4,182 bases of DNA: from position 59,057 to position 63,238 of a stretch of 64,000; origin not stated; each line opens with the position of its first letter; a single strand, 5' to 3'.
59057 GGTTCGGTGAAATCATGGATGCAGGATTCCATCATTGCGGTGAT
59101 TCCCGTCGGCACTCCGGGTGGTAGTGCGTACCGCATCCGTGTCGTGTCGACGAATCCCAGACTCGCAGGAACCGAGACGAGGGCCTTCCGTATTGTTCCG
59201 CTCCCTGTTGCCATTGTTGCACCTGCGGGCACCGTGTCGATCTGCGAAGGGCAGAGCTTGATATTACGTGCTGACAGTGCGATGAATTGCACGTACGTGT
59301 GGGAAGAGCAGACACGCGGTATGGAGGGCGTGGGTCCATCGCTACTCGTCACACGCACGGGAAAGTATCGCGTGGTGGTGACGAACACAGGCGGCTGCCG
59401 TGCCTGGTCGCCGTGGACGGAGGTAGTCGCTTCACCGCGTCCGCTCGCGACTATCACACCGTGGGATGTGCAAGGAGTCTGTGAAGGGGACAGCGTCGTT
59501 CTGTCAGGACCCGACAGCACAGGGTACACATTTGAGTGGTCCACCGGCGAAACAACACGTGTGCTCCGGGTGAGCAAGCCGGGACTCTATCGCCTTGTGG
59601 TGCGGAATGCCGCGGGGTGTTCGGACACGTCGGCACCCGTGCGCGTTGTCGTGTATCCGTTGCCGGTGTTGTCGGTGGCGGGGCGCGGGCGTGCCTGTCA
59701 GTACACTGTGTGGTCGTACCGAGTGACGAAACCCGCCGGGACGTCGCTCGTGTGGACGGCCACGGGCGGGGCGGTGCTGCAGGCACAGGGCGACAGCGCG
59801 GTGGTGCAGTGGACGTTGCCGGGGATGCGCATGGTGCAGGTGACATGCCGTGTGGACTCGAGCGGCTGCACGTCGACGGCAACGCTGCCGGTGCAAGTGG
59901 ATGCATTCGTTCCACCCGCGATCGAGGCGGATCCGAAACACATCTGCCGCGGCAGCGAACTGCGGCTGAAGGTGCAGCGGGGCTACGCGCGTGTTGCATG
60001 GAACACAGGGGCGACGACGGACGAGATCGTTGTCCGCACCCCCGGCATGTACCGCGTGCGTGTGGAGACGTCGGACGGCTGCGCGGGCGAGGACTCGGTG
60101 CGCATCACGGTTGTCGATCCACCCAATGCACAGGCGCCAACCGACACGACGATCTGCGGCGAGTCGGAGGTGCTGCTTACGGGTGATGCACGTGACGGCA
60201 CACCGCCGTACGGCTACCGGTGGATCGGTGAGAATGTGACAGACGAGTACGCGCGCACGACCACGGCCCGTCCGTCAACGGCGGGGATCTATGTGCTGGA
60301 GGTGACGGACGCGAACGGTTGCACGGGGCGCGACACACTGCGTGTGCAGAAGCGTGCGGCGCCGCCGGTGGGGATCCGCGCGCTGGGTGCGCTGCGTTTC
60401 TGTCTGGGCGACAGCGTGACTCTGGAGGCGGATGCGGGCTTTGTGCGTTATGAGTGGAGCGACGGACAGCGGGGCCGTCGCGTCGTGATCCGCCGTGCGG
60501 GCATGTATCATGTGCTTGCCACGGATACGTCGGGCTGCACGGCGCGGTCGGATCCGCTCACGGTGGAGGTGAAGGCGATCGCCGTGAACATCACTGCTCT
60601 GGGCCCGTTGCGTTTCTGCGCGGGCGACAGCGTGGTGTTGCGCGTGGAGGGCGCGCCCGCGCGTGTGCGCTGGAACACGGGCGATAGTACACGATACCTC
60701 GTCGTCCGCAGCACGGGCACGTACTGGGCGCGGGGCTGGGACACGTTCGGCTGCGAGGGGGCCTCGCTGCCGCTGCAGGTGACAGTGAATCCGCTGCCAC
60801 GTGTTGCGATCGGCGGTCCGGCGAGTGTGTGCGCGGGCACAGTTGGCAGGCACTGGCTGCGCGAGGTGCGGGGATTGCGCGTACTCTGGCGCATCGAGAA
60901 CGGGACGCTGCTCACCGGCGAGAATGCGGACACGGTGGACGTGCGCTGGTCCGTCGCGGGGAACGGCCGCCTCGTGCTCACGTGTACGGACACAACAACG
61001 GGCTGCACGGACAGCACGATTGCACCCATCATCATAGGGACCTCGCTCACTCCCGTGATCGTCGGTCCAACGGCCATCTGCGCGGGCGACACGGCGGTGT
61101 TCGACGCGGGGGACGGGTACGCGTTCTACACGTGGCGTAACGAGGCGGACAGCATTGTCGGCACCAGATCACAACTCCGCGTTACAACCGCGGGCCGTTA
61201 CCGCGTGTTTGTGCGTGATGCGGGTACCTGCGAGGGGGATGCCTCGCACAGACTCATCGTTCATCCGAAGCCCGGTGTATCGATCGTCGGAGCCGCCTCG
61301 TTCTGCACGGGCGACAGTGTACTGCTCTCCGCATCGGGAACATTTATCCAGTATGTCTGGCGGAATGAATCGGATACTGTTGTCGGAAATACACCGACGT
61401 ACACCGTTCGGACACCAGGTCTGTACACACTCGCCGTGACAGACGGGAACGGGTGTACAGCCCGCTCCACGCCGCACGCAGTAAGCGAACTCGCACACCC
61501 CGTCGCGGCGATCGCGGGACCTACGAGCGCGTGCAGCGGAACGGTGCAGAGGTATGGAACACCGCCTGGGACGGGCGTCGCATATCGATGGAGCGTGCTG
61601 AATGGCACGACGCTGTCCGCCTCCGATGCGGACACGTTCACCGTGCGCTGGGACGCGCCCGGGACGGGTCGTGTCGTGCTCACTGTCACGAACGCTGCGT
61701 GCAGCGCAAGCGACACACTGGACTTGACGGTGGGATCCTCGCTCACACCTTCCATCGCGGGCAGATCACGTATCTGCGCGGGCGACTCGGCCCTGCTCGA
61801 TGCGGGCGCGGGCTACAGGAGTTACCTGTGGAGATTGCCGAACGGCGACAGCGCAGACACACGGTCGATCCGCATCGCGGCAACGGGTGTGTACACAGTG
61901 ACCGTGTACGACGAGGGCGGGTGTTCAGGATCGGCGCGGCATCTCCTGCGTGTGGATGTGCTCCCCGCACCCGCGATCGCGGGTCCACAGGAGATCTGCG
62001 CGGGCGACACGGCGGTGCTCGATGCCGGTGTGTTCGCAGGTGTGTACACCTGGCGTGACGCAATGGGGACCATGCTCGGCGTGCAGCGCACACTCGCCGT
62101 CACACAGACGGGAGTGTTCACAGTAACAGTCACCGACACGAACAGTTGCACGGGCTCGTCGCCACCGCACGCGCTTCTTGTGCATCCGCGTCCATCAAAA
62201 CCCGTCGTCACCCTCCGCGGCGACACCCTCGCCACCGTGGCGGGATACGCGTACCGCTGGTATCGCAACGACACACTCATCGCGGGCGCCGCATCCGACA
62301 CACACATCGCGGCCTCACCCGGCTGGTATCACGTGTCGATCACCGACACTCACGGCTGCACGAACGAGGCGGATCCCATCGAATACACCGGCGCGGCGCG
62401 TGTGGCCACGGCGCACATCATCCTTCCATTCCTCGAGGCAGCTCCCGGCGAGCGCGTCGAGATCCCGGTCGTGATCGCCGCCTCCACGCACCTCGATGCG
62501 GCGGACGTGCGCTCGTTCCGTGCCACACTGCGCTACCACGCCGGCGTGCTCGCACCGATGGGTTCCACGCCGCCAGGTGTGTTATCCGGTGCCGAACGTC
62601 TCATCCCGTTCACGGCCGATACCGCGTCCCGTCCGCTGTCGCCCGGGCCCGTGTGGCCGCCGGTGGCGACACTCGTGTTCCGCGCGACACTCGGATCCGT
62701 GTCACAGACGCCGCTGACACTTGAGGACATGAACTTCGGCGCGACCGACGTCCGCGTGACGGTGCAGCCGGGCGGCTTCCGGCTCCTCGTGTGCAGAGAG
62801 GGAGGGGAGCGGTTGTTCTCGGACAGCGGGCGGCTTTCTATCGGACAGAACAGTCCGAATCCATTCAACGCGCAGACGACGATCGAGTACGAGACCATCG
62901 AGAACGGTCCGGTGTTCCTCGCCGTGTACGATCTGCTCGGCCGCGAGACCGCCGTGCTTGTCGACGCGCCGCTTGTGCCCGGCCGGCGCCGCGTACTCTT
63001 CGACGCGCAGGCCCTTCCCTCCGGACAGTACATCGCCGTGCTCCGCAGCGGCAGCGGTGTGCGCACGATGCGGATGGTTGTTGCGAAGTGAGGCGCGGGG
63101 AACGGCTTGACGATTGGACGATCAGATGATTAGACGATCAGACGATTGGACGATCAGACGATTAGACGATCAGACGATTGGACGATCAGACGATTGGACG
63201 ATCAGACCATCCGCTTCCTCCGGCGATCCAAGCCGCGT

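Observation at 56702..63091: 6.4-kb gene for a T9SS-secreted SBBP-propeller / 14x Ig-like-repeat surface protein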

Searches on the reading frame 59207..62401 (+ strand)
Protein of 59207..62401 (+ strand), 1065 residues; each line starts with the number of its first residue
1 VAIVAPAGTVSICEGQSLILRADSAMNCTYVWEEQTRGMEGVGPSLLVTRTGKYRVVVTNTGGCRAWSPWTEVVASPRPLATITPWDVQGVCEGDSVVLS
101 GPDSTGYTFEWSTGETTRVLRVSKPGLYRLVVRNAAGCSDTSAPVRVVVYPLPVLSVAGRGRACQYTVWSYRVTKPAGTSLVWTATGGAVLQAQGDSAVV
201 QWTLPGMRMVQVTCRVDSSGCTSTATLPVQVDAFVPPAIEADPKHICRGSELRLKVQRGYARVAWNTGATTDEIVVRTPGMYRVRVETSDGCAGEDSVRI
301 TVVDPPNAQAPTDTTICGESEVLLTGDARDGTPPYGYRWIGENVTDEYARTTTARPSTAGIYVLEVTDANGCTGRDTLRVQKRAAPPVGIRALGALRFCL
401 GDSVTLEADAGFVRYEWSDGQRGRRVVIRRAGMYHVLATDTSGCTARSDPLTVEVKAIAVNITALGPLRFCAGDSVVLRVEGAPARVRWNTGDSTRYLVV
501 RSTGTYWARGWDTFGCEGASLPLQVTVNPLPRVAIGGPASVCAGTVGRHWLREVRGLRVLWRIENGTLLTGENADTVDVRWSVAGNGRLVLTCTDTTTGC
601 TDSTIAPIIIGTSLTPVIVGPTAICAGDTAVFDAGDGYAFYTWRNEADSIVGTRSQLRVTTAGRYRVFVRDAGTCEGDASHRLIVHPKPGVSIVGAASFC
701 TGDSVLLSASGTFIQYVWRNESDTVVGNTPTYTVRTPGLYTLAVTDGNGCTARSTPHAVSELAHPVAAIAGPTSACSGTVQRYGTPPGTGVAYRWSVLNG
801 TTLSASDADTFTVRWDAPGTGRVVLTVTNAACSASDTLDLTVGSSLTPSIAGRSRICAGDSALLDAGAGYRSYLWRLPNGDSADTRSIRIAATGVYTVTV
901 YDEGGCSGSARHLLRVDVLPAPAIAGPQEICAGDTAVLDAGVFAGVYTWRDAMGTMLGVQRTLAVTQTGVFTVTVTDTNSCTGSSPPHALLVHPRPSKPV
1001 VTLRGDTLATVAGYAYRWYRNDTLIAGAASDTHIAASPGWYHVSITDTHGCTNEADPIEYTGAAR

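Call 32: search_solved_structures(query=window:59207-62401:+, max_evalue=0.01, show_alignments=1)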
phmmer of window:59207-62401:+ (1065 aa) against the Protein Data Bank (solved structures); distinct sequences matched with E-value up to 0.01: 4.
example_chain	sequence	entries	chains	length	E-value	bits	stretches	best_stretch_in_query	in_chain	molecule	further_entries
9flp_A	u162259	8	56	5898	1.3e-118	400.6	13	615-1001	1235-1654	The grappling hook protein A in the bacterium Aureispira sp. CCB-QB1 | The grappling hook protein A (GhpA) in the bacterium Aureispira sp. CCB-QB1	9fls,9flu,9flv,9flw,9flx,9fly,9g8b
6gsi_E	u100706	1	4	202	0.00017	22.8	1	255-344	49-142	Junctional adhesion molecule A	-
1f97_A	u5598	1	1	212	0.0011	20.1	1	262-345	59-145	JUNCTION ADHESION MOLECULE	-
1nbq_A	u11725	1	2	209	0.0031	18.7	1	266-367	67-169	Junctional adhesion molecule 1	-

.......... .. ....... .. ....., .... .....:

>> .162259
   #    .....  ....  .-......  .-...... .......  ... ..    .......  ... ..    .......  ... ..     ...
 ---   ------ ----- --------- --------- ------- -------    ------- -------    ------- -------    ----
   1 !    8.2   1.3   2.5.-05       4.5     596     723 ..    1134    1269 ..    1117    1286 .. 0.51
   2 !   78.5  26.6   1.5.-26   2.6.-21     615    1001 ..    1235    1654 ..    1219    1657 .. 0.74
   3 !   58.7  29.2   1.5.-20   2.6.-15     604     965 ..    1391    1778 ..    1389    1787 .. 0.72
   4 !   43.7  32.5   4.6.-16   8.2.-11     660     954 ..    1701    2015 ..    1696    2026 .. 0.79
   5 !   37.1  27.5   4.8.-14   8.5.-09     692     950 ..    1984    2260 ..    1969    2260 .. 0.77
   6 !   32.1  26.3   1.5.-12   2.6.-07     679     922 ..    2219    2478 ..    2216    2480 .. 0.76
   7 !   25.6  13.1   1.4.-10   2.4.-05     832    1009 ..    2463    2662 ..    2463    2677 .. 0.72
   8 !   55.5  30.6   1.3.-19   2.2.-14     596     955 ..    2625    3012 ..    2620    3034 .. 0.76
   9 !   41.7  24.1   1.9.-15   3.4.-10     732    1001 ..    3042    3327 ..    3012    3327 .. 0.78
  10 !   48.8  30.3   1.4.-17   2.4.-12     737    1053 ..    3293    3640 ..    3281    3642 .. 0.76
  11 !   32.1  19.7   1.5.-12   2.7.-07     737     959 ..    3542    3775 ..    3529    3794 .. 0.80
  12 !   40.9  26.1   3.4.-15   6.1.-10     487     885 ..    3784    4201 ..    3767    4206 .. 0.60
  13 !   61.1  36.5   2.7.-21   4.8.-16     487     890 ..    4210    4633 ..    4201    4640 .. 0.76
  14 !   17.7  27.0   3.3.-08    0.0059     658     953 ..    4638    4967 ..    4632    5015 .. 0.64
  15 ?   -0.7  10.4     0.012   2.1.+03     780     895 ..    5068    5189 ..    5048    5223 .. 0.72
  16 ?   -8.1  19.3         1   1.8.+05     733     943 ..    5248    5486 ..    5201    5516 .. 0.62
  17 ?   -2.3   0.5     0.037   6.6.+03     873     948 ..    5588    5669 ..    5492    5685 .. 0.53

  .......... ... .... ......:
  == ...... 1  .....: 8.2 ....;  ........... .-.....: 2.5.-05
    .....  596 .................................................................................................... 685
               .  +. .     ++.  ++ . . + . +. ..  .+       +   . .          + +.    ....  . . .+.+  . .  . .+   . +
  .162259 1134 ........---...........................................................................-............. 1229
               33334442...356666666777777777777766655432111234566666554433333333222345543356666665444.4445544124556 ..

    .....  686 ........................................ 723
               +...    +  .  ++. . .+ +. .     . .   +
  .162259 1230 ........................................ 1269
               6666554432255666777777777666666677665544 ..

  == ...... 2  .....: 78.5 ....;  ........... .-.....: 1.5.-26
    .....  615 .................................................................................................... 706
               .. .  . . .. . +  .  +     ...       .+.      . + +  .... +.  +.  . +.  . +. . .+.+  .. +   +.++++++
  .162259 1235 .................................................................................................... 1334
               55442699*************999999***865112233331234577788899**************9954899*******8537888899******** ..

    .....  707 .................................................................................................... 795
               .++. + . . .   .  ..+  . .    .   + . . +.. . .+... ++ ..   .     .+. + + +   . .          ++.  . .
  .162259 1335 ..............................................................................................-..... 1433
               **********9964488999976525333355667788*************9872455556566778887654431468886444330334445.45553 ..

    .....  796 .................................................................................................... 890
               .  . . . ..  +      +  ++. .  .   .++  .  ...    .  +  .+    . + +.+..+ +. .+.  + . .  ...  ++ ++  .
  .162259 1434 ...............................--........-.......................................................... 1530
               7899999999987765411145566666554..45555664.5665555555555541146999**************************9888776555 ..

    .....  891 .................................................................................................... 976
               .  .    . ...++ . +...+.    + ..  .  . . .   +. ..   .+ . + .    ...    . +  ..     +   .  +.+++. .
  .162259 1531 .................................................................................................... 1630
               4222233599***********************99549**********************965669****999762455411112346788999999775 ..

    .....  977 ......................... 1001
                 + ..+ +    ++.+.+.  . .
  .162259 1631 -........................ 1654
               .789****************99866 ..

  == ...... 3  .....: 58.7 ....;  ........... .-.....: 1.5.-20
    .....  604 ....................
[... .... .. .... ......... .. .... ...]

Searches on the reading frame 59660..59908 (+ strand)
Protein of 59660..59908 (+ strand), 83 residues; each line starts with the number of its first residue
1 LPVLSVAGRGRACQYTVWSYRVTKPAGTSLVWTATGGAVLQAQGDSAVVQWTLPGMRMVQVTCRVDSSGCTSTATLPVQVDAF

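Call 61: search_protein_families(library=pfam, proteins=[window:59660-59908:+], max_evalue=1)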
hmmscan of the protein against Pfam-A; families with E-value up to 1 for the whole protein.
seq(83 aa): 0 families

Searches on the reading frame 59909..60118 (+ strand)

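Call 61: search_protein_families(library=pfam, proteins=[window:59909-60118:+], max_evalue=1)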
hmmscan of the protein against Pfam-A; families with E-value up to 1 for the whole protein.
seq(70 aa): 1 family
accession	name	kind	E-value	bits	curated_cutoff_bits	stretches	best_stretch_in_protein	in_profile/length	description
PF08329.16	ChitinaseA_N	-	0.17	12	21.2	1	34-70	71-109/133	Chitinase A, N-terminal domain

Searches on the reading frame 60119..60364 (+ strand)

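Call 61: search_protein_families(library=pfam, proteins=[window:60119-60364:+], max_evalue=1)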
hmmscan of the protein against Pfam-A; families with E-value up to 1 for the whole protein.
seq(82 aa): 3 families
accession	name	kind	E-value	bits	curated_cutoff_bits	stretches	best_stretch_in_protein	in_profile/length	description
PF19081.6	Ig_7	-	0.0021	18.8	27.3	1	5-76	5-78/84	Ig-like domain CHU_C associated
PF13895.12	Ig_2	-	0.074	13.7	27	1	5-77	5-78/79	Immunoglobulin domain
PF18911.6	PKD_4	-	0.089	13.3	27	1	1-76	3-83/85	PKD domain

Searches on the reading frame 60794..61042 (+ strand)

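Call 61: search_protein_families(library=pfam, proteins=[window:60794-61042:+], max_evalue=1)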
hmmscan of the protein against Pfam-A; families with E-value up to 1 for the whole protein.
seq(83 aa): 1 family
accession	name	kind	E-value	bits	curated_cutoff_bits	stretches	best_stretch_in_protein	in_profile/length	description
PF06832.18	BiPBP_C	-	0.15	12.4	26.8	1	29-67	45-81/90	Penicillin-Binding Protein C-terminus Family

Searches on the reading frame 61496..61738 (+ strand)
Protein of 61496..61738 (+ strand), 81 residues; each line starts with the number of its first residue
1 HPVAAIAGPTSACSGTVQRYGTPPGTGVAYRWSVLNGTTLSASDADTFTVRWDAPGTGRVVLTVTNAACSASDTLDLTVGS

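Call 61: search_protein_families(library=pfam, proteins=[window:61496-61738:+], max_evalue=1)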
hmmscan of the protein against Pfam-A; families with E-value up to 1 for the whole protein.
seq(81 aa): 6 families
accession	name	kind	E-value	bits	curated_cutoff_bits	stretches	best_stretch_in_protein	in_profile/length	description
PF00801.26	PKD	-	2.1e-08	34.5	23.5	1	8-79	14-80/80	PKD domain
PF19408.5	PKD_6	-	4.7e-07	30.5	25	1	3-79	5-82/82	PKD-like domain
PF18911.6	PKD_4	-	0.00013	22.4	27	1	2-78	4-84/85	PKD domain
PF22352.2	K319L-like_PKD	-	0.0032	17.9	27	1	23-79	23-84/84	K319L-like, PKD domain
PF06832.18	BiPBP_C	-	0.12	12.8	26.8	1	29-68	45-82/90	Penicillin-Binding Protein C-terminus Family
PF25099.1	GOLD_PATL1_C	-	0.22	11.8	34.5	1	28-68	41-81/85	Patellin-1-like, C-terminal GOLD domain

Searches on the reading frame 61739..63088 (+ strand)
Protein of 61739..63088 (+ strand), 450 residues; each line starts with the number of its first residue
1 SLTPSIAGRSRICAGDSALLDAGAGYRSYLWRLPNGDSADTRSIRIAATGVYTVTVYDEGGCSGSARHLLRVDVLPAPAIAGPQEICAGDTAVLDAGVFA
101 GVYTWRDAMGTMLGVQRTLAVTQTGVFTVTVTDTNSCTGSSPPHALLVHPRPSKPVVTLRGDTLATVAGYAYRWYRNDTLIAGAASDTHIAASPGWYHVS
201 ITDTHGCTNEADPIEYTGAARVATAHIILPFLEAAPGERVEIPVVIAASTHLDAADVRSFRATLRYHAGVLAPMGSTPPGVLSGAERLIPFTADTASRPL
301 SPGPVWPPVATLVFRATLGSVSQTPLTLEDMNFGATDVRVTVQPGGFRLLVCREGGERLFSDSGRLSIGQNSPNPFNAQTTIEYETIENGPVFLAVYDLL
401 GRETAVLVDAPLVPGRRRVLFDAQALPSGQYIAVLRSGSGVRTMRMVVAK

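Call 39: predict_structure(alignment_id=A2)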
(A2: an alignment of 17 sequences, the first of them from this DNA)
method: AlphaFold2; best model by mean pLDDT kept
length: 450 residues; sequences in the alignment: 17
mean_pLDDT: 88.7   pTM: 0.46
mean pLDDT of the five models: 88.7, 88.3, 88.2, 88.1, 87.7
residues with pLDDT >= 90: 306; 70-90: 112; 50-70: 21; < 50: 11
segments of 3 or more residues with pLDDT < 50: 354-363
pLDDT, mean of each block of 10 residues (from residue 1): 92 94 95 95 95 95 95 95 96 95 96 97 97 95 97 93 89 96 93 90 96 81 84 89 89 80 94 91 94 76 67 87 92 84 92 46 64 80 82 92 92 86 89 86 88
secondary structure, 60 per line:
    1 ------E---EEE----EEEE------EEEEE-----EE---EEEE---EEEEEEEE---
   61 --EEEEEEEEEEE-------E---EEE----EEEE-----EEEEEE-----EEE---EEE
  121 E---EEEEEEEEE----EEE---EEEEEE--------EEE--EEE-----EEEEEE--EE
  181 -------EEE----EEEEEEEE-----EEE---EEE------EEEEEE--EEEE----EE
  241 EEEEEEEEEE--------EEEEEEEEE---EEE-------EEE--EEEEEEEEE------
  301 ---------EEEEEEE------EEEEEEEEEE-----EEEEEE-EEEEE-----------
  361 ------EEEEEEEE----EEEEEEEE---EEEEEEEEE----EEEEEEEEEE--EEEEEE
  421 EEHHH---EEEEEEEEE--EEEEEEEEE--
elements in order: E11-13 E18-21 E28-32 E43-46 E50-57 E63-73 E85-87 E92-95 E101-106 E112-114 E118-121 E125-133 E138-140 E144-149 E158-160 E163-165 E171-176 E188-190 E195-202 E208-210 E214-216 E223-228 E231-234 E239-250 E259-267 E271-273 E281-283 E286-294 E310-316 E323-332 E338-343 E345-349 E367-374 E379-386 E390-398 E403-412 E415-422 E429-437 E440-448

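Call 42: fold_search(model_id=the predicted structure, library=pdb)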
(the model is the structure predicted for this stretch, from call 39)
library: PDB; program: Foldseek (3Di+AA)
matches with E <= 10: 1709; with E <= 0.001: 254
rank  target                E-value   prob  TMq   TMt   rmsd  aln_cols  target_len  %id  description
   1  9flv_A                3.7e-17  1.00  0.38  0.40  17.3       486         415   18  CryoEM structure of the fragment-5 (2393-2807) in the grappling hook protein A (GhpA) in the bacterium Aureispira sp.  (released 2024-10-16)
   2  9flw_A                1.2e-16  1.00  0.39  0.35  18.0       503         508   18  CryoEM structure of the fragment-6 (3571-4078) in the grappling hook protein A (GhpA) in the bacterium Aureispira sp.  (released 2024-10-16)
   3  9fly_A                1.4e-16  1.00  0.38  0.22  16.6       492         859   18  CryoEM structure of the base (4151-5009) in the grappling hook protein A (GhpA) in the bacterium Aureispira sp. CCB-QB (released 2024-10-16)
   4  9flp_A                3.1e-16  1.00  0.37  0.20  17.5       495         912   19  CryoEM structure of the neck (1403-2314) in the grappling hook protein A (GhpA) in the bacterium Aureispira sp. CCB-QB (released 2024-10-16)
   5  9flu_A                2.2e-15  1.00  0.39  0.50  13.6       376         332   20  CryoEM structure of the fragment-1 (3402-3733) in the grappling hook protein A (GhpA) in the bacterium Aureispira sp.  (released 2024-10-16)
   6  9g8b_A                4.5e-15  1.00  0.36  0.46  14.2       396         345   19  CryoEM structure of the fragment-2 (2892-3236) in the grappling hook protein A (GhpA) in the bacterium Aureispira sp.  (released 2024-10-16)
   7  9flx_A                1.1e-14  1.00  0.38  0.48  13.6       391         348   19  CryoEM structure of the fragment-4 (4074-4421) in the grappling hook protein A (GhpA) in the bacterium Aureispira sp.  (released 2024-10-16)
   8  9fls_A                3.6e-12  1.00  0.38  0.48  13.5       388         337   14  CryoEM structure of the fragment-3 (2061-2397) in the grappling hook protein A (GhpA) in the bacterium Aureispira sp.  (released 2024-10-16)
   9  6grq_A                8.2e-11  1.00  0.16  0.13  23.9       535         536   11  Paired immunoglobulin-like receptor B (PirB) or Leukocyte immunoglobulin-like receptor subfamily B member 3 (LILRB3) f (released 2019-02-06)
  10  3pvm_A                1.2e-10  1.00  0.20  0.07  43.2       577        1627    9  Structure of Complement C5 in Complex with CVF (released 2011-01-19)
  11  7q61_A                2.3e-10  1.00  0.14  0.07  43.2       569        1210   10  Structure of TEV conjugated A2ML1 (A2ML1-TC) (released 2022-04-20)
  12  7q62_A                2.6e-10  1.00  0.17  0.08  43.1       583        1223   10  Structure of TEV cleaved A2ML1 dimer (A2ML1-TT dimer) (released 2022-04-20)
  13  6grs_A                3.7e-10  1.00  0.15  0.12  33.3       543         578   11  Paired immunoglobulin-like receptor B (PirB) or Leukocyte immunoglobulin-like receptor subfamily B member 3 (LILRB3) f (released 2019-02-06)
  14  7q1y_A                4.4e-10  1.00  0.18  0.08  44.1       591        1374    9  X-ray structure of human A2ML1 (released 2022-04-20)
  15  5hcc_B                5.6e-10  1.00  0.18  0.13  42.8       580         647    9  Ternary complex of human Complement C5 with Ornithodoros moubata OmCI and Dermacentor andersoni RaCI3. (released 2016-03-30)
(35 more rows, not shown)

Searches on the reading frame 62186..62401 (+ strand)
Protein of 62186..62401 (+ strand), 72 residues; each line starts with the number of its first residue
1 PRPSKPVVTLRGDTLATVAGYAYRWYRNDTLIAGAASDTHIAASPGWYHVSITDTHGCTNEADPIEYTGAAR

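Call 61: search_protein_families(library=pfam, proteins=[window:62186-62401:+], max_evalue=1)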
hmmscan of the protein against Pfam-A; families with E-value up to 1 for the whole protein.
seq(72 aa): 2 families
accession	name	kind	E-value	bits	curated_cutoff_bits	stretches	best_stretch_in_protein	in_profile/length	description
PF19081.6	Ig_7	-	0.0078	16.9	27.3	1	16-61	24-73/84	Ig-like domain CHU_C associated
PF06832.18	BiPBP_C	-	0.0092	16.3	26.8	1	20-60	44-86/90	Penicillin-Binding Protein C-terminus Family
